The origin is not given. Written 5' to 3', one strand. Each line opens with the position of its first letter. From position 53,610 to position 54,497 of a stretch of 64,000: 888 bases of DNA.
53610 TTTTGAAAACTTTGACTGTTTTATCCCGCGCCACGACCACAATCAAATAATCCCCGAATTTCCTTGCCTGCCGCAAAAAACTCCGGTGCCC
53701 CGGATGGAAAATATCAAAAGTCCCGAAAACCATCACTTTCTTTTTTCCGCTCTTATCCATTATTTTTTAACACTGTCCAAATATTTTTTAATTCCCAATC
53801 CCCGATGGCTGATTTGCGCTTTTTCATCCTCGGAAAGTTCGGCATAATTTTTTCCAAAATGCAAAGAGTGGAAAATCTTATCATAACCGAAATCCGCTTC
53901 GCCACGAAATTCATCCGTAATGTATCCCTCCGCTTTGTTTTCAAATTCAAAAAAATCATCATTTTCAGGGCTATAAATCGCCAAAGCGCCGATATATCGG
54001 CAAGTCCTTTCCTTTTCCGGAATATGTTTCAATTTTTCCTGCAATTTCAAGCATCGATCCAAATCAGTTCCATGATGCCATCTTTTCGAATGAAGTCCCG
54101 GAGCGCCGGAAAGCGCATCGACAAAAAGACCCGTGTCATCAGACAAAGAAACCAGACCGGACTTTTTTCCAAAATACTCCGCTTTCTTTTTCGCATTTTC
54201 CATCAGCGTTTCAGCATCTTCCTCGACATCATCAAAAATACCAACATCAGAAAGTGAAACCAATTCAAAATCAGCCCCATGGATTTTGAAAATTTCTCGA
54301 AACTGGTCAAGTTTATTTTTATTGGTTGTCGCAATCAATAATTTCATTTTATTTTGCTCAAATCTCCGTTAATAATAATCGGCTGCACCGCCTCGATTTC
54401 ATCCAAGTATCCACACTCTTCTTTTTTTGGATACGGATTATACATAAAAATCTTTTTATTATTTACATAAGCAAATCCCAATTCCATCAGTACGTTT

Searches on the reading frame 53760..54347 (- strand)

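Call 19: search_protein_families(library=pfam, proteins=[window:53760-54347:-])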
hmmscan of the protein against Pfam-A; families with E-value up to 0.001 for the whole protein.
window:53760-54347:- (195 aa): 1 family
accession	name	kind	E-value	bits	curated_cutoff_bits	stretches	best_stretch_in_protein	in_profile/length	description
PF01725.21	Ham1p_like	-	3.3e-47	161.2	22.5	1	3-189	1-183/186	Ham1 family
